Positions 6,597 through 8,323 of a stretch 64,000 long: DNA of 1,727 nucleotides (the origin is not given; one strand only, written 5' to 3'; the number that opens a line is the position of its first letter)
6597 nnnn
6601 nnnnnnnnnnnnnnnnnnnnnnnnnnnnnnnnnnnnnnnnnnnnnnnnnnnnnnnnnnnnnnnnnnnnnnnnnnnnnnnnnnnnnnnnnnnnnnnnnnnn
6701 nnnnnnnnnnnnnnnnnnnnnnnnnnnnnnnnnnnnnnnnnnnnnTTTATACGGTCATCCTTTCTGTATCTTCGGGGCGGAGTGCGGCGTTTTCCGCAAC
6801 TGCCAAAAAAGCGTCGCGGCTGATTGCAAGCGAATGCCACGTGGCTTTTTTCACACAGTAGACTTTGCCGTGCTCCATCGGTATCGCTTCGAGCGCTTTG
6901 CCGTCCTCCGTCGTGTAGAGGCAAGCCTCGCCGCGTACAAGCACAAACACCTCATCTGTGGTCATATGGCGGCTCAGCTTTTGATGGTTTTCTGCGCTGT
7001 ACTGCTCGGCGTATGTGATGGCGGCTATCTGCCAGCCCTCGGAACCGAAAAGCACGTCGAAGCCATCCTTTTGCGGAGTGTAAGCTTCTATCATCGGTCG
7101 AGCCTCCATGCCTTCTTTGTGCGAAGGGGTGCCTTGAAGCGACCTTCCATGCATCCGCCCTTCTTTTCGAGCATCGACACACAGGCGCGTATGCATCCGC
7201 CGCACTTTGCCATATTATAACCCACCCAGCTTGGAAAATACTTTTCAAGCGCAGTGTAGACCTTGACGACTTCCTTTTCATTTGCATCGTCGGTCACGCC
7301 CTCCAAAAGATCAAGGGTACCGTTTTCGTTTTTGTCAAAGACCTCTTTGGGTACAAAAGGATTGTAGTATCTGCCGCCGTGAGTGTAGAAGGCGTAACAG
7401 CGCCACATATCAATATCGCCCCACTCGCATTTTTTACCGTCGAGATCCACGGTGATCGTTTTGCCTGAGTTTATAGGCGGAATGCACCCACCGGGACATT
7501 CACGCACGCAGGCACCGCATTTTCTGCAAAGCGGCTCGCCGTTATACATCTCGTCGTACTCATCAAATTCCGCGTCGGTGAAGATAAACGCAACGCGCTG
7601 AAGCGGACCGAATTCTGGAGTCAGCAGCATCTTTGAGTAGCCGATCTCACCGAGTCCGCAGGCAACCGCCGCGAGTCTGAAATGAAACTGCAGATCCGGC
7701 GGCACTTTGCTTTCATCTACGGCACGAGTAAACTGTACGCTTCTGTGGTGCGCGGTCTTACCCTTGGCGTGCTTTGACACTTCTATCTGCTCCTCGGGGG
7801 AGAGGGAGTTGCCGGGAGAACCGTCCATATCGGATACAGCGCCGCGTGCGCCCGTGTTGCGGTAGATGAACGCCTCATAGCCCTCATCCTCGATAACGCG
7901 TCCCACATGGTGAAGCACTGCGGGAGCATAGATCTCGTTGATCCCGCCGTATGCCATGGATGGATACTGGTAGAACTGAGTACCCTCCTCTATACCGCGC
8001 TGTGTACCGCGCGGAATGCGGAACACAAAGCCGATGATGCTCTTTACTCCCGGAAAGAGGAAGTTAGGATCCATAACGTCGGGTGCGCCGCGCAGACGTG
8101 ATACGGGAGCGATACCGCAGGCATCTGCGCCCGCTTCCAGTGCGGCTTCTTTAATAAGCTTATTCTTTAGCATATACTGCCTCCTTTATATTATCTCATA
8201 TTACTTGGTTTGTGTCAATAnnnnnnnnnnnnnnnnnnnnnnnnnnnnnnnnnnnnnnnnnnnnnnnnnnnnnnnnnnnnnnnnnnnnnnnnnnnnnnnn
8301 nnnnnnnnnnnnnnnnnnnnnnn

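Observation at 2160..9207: Seven-gene cluster coupling a U32-like protein, three RdhA/QueG-like Fe-S paralogs and a cupin to uxaB-uxaA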

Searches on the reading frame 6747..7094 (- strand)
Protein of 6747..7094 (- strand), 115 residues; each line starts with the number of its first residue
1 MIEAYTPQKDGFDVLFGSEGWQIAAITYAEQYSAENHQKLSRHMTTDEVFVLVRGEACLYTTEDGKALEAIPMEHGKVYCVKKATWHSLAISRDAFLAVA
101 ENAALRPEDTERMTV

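Call 3: search_protein_families(library=pfam, proteins=[window:6747-7094:-], max_evalue=0.01)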
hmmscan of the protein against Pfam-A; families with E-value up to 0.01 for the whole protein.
window:6747-7094:- (115 aa): 1 family
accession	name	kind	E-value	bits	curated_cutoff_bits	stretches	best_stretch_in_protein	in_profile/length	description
PF07883.17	Cupin_2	-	0.0094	16.1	27.2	0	40-90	13-57/70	Cupin domain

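Call 4: search_protein_families(library=ncbifam, proteins=[window:6747-7094:-], max_evalue=0.01)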
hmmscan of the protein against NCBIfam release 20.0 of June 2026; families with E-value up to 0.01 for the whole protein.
window:6747-7094:- (115 aa): 2 families
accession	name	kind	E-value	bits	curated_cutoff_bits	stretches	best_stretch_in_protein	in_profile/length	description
TIGR04366.1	cupin_WbuC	subfamily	0.00012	22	42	1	42-95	51-108/132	WbuC family cupin fold metalloprotein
TIGR03037.1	anthran_nbaC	equivalog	0.007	16.4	145.95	1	45-102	47-103/159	3-hydroxyanthranilate 3,4-dioxygenase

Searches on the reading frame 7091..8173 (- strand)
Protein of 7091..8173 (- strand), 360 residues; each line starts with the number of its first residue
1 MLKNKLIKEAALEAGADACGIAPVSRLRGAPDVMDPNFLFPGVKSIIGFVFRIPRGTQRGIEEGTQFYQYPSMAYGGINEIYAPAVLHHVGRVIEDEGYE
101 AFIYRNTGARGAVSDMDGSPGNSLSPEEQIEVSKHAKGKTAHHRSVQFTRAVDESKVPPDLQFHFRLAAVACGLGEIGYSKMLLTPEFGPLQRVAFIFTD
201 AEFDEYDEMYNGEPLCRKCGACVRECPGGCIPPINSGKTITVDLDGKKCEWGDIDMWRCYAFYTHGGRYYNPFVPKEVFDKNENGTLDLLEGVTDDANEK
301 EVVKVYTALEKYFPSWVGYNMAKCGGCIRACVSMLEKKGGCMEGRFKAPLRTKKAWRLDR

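Call 3: search_protein_families(library=pfam, proteins=[window:7091-8173:-], max_evalue=0.01)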
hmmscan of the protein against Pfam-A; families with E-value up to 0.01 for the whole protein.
window:7091-8173:- (360 aa): 3 families
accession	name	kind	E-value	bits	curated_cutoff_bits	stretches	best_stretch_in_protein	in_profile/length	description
PF13187.11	Fer4_9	-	0.00054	20.4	27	1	216-260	2-38/52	4Fe-4S dicluster domain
PF12838.12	Fer4_7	-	0.0049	17.7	27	0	216-249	2-38/52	4Fe-4S dicluster domain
PF13183.11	Fer4_8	-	0.0071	17.3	27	0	206-229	44-67/68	4Fe-4S dicluster domain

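Call 4: search_protein_families(library=ncbifam, proteins=[window:7091-8173:-], max_evalue=0.01)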
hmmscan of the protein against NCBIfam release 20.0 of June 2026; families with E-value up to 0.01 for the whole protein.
window:7091-8173:- (360 aa): 2 families
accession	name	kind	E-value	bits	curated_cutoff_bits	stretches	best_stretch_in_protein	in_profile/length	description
TIGR02486.1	RDH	subfamily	3.1e-08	33.9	160.35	1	168-265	156-262/314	reductive dehalogenase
TIGR00276.1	TIGR00276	equivalog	3.7e-05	22.9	200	1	169-232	137-197/337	tRNA epoxyqueuosine(34) reductase QueG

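Call 72: list_cluster_members(proteins=[P0119, P0130, P0153, P0187, P0082, P0086, window:7091-8173:-, window:4911-5846:-, window:6747-7094:-])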
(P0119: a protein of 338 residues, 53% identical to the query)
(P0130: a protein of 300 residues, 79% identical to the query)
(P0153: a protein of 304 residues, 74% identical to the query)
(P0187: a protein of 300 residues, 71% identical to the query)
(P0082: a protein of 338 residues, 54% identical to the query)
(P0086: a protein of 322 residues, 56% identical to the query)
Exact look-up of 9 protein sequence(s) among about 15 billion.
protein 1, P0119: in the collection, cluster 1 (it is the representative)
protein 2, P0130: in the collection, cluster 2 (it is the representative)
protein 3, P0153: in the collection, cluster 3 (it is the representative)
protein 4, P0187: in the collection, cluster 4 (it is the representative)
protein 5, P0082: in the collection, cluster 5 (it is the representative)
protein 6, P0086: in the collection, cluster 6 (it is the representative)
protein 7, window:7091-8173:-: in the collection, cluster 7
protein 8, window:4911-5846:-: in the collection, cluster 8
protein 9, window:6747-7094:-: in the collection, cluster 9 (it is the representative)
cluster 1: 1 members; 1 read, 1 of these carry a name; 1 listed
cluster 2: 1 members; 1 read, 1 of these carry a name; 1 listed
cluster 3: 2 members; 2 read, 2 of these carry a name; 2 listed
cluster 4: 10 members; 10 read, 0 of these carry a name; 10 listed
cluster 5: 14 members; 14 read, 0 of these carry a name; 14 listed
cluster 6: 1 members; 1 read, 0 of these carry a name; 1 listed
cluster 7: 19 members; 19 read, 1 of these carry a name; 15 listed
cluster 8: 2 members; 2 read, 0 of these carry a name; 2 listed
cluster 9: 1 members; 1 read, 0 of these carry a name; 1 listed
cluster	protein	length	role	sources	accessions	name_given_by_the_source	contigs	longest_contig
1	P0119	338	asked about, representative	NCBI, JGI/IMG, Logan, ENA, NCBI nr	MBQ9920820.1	MAG: hypothetical protein IJO52_01430 [Clostridia bacterium] | hypothetical protein [Clostridia bacterium]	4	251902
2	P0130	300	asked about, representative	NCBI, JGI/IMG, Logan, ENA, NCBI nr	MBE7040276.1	MAG: hypothetical protein E7398_06085 [Ruminococcaceae bacterium] | hypothetical protein [Oscillospiraceae bacterium]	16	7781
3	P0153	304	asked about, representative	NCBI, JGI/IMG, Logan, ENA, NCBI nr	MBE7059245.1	MAG: hypothetical protein E7389_00310 [Ruminococcaceae bacterium] | hypothetical protein [Oscillospiraceae bacterium]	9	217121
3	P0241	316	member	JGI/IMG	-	ferredoxin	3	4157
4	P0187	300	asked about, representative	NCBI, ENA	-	-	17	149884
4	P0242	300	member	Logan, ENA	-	-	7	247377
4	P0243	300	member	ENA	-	-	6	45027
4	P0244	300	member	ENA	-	-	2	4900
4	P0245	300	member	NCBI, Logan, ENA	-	-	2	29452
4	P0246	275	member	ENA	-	-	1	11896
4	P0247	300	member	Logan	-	-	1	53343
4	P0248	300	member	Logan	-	-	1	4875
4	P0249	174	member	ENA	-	-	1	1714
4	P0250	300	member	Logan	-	-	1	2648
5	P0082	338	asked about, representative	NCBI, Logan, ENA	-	-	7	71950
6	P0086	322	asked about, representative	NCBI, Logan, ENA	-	-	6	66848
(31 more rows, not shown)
